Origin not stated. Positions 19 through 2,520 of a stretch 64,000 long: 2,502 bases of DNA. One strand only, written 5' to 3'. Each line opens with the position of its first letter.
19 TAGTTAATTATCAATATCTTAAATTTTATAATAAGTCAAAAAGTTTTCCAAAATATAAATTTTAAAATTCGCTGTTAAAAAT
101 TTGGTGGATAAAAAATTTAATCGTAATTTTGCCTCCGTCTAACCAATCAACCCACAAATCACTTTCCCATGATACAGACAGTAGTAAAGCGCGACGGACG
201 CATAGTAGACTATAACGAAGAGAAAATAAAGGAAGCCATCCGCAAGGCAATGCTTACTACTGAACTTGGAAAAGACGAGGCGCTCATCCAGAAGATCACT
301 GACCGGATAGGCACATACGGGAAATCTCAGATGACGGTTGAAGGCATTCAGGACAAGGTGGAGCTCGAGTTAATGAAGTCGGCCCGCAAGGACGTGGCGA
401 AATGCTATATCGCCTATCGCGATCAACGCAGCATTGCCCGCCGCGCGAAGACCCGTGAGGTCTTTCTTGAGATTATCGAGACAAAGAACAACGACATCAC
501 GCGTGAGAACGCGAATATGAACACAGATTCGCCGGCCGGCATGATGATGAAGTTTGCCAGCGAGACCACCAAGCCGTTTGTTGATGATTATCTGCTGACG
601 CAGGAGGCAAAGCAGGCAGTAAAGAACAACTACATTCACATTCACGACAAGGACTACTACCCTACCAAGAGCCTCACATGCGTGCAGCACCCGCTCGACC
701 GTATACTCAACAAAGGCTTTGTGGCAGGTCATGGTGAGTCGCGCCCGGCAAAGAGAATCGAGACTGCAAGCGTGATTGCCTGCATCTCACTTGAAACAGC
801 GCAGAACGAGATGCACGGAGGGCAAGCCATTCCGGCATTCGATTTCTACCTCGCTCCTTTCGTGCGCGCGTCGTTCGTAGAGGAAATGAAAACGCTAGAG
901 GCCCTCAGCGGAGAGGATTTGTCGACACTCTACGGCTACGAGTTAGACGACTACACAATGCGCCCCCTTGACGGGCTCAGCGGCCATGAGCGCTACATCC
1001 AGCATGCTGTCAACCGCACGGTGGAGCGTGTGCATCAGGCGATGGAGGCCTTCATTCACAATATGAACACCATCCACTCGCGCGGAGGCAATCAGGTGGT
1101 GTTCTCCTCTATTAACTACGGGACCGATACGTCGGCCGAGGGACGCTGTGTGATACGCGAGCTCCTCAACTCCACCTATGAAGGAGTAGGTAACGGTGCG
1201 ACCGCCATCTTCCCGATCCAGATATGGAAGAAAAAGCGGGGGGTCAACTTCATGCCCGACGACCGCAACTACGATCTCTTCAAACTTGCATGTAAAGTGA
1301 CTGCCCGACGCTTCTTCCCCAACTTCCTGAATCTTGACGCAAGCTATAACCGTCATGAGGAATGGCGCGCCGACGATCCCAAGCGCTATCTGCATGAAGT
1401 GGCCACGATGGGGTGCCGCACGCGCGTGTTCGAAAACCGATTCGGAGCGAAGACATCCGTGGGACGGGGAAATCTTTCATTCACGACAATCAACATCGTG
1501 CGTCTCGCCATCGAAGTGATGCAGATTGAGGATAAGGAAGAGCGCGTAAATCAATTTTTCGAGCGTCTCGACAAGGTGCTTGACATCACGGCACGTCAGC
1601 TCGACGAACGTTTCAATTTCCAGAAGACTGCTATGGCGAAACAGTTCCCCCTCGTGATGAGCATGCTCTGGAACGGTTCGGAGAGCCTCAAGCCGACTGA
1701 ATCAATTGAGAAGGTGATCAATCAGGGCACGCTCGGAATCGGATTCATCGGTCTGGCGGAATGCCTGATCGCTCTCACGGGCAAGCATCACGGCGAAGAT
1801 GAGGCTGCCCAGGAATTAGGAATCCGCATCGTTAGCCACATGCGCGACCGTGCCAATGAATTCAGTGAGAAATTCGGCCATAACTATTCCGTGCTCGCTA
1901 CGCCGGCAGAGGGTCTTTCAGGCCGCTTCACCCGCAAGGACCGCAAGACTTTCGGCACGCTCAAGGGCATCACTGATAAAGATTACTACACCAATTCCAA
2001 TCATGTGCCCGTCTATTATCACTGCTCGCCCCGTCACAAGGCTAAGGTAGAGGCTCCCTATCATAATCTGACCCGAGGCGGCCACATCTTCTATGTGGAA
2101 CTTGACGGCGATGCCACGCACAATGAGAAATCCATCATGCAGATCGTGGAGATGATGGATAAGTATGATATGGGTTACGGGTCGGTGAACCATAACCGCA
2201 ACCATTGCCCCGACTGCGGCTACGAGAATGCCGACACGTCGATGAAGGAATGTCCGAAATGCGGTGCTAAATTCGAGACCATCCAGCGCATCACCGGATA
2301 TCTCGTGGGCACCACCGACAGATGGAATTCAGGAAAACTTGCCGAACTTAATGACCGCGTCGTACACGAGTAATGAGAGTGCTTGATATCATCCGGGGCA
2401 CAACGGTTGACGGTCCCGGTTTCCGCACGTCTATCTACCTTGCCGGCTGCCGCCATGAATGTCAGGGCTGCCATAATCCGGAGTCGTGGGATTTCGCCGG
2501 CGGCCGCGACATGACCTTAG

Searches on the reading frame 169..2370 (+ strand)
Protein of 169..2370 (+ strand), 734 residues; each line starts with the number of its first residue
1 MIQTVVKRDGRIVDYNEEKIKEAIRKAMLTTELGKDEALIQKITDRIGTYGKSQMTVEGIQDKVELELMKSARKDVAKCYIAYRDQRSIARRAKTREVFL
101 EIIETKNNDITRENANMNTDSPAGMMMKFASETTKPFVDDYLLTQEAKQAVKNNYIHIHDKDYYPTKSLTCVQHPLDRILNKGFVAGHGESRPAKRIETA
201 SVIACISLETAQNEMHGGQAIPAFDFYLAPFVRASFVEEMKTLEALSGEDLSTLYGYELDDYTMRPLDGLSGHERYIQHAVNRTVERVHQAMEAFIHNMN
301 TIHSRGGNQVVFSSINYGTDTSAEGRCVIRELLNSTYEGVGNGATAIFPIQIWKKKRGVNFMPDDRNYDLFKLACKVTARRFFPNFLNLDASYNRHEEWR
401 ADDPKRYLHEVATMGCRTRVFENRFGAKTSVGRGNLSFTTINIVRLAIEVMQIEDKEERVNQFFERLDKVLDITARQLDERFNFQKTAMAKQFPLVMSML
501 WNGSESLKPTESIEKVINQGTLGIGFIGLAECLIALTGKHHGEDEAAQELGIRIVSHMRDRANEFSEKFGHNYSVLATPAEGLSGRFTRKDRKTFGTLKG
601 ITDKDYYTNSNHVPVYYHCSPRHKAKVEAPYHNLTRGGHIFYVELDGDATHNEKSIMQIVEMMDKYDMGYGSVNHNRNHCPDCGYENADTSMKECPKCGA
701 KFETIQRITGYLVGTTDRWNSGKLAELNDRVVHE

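Call 85: search_protein_families(library=pfam, proteins=[window:169-2370:+], max_evalue=0.00001)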
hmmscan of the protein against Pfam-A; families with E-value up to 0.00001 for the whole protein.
window:169-2370:+ (734 aa): 2 families
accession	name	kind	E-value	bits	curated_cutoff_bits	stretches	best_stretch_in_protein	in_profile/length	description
PF13597.11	NRDD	-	6e-198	659.5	26.2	1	113-733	1-562/562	Anaerobic ribonucleoside-triphosphate reductase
PF03477.21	ATP-cone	-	9.5e-19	68.2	25.8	1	4-88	2-87/88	ATP cone domain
